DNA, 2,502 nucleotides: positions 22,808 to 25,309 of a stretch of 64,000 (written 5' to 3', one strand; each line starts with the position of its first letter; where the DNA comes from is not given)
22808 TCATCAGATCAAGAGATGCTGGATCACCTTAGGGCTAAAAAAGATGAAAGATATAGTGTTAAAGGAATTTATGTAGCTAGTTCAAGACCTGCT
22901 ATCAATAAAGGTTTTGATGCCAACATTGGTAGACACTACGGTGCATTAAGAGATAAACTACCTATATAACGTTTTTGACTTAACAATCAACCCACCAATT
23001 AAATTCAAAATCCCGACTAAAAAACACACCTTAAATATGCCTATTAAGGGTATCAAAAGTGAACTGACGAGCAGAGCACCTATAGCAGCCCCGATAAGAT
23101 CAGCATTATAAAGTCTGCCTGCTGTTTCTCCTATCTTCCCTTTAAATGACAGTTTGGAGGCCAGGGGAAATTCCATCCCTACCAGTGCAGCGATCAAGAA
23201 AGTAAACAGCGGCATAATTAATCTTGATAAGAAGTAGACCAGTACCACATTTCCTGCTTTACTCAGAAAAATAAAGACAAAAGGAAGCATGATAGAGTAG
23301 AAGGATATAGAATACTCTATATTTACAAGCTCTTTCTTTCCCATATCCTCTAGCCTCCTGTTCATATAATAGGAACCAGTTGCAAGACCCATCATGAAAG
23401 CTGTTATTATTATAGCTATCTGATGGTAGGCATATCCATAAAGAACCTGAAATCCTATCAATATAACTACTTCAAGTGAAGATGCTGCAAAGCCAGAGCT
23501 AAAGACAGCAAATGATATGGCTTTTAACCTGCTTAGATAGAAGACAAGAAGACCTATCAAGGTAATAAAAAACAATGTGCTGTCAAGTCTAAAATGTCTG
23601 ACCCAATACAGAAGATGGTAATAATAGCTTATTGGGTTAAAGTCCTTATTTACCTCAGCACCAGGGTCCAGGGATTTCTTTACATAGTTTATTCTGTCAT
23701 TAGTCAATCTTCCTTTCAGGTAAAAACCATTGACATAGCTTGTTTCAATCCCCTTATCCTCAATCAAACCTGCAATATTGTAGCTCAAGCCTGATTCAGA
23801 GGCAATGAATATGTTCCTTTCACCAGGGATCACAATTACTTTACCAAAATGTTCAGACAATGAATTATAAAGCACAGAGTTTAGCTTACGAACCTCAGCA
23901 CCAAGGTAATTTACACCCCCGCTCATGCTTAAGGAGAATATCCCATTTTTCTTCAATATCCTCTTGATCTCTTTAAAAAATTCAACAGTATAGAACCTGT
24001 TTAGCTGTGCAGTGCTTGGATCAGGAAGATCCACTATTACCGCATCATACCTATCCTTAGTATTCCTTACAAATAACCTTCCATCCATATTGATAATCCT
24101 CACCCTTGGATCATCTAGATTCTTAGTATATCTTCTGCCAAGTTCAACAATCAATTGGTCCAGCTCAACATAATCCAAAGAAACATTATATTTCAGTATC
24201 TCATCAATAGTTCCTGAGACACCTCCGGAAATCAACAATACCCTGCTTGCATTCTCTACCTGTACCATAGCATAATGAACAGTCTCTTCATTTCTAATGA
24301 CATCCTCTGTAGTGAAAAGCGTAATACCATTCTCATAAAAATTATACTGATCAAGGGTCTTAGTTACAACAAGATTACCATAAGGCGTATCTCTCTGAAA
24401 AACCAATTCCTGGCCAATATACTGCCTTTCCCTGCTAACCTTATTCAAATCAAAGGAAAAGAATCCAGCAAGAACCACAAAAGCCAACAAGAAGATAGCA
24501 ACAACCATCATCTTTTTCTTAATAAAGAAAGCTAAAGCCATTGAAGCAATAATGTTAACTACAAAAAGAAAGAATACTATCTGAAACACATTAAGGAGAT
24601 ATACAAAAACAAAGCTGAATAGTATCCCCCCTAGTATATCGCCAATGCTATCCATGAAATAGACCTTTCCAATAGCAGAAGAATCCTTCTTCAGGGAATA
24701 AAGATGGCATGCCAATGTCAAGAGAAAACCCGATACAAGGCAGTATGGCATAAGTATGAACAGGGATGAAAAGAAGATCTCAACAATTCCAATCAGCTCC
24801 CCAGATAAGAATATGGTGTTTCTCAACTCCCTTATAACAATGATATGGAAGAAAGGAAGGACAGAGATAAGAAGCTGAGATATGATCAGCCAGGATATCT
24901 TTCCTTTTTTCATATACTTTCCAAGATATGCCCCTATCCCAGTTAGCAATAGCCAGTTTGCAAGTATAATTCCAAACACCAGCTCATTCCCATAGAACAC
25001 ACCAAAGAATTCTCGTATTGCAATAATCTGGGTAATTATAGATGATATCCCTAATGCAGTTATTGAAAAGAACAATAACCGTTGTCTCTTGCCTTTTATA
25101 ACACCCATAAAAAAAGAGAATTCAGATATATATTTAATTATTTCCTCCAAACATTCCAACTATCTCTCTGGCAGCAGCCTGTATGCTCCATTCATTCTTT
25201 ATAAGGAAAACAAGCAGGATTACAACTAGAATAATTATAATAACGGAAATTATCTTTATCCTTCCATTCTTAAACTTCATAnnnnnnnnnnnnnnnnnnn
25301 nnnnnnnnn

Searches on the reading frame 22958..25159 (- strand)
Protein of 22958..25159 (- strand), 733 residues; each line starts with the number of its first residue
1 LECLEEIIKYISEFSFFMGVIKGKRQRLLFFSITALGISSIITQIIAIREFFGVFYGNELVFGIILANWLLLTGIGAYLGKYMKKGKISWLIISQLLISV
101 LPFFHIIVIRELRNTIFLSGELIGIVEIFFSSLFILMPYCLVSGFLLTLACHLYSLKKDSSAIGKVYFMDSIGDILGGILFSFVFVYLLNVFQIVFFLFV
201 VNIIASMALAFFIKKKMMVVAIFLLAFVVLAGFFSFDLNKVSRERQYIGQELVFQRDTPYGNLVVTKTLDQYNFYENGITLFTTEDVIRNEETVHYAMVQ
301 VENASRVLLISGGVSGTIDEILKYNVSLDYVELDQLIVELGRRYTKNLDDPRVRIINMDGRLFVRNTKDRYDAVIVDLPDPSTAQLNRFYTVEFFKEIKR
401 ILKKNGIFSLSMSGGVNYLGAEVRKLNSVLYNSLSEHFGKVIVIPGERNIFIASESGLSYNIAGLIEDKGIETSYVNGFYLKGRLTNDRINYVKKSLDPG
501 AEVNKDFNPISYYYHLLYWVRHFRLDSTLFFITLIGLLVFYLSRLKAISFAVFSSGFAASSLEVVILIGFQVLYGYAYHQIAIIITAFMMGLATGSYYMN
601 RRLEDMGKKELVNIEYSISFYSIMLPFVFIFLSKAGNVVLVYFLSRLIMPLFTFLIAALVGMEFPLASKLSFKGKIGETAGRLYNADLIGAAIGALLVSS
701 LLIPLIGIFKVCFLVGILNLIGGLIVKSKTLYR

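Call 68: search_protein_families(library=pfam, proteins=[window:22958-25159:-], max_evalue=0.00001)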
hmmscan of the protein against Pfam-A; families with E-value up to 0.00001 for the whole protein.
window:22958-25159:- (733 aa): 1 family
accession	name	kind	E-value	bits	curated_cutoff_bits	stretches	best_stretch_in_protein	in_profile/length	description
PF01564.23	Spermine_synth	-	1.1e-23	84.1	22.9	1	290-410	5-130/186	Spermine/spermidine synthase domain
